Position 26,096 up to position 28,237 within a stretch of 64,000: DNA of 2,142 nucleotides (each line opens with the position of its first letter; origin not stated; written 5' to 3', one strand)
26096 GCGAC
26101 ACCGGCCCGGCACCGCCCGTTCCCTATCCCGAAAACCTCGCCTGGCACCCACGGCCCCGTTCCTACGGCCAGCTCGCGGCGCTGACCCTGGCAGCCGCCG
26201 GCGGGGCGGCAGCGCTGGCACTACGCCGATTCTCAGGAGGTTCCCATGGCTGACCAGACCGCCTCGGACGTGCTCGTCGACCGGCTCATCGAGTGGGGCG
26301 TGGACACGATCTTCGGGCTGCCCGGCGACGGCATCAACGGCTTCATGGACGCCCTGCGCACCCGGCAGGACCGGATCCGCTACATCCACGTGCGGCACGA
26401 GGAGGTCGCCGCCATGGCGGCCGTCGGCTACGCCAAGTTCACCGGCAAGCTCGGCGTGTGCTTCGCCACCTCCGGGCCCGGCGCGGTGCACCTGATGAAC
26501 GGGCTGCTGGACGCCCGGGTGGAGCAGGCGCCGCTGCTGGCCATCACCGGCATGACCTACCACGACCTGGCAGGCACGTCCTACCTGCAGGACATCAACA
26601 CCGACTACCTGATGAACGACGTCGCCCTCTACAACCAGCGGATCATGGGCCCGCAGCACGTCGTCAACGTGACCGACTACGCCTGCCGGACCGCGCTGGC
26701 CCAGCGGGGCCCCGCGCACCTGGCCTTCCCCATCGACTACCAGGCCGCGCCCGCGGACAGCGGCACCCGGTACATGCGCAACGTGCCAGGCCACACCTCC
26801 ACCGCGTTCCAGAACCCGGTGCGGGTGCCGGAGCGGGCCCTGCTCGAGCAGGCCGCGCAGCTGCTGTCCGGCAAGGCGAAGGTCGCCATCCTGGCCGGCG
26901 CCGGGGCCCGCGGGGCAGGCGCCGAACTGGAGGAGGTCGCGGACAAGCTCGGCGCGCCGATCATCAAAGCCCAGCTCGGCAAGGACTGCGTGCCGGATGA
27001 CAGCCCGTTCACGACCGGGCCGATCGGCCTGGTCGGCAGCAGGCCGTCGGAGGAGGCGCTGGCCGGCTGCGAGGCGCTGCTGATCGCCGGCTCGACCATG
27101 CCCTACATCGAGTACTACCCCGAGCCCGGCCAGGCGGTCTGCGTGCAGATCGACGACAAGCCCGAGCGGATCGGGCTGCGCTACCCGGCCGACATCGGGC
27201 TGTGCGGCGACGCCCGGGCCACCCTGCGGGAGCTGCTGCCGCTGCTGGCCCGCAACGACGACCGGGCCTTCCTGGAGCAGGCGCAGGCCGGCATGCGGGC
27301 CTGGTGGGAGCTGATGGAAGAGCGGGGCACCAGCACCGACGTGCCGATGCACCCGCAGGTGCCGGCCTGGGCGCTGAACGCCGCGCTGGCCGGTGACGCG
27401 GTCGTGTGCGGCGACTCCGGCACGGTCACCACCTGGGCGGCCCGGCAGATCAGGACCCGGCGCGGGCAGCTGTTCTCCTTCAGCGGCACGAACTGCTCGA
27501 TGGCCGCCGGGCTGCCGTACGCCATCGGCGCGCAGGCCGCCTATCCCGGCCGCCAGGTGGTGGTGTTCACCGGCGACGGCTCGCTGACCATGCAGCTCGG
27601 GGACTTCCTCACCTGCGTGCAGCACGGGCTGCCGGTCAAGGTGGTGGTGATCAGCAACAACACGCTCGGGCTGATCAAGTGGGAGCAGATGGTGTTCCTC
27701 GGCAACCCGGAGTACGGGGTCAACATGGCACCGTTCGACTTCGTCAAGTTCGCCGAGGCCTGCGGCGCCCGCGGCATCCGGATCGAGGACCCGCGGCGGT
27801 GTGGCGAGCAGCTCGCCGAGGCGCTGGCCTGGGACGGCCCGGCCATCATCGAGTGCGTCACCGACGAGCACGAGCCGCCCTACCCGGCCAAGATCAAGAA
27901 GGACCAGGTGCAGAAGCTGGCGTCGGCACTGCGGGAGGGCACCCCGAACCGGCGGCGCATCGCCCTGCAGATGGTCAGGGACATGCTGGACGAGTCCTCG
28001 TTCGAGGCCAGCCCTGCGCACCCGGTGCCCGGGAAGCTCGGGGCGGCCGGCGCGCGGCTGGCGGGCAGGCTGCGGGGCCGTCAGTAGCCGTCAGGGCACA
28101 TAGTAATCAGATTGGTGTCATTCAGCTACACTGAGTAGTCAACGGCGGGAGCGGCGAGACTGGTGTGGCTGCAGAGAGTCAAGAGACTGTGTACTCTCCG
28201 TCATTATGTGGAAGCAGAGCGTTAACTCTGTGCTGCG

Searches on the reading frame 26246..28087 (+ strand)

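Call 11: search_protein_families(library=pfam, proteins=[window:26246-28087:+], max_evalue=0.001)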
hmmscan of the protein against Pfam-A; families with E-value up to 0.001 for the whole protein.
window:26246-28087:+ (613 aa): 3 families
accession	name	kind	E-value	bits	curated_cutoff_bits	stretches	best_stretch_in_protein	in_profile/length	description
PF02775.26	TPP_enzyme_C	-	1.4e-39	135.8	21.9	1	390-537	1-151/151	Thiamine pyrophosphate enzyme, C-terminal TPP binding domain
PF02776.23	TPP_enzyme_N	-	1e-34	119.3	26.8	1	5-117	2-114/119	Thiamine pyrophosphate enzyme, N-terminal TPP binding domain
PF00205.28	TPP_enzyme_M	-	2.7e-28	98.8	30.4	1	200-330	1-137/137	Thiamine pyrophosphate enzyme, central domain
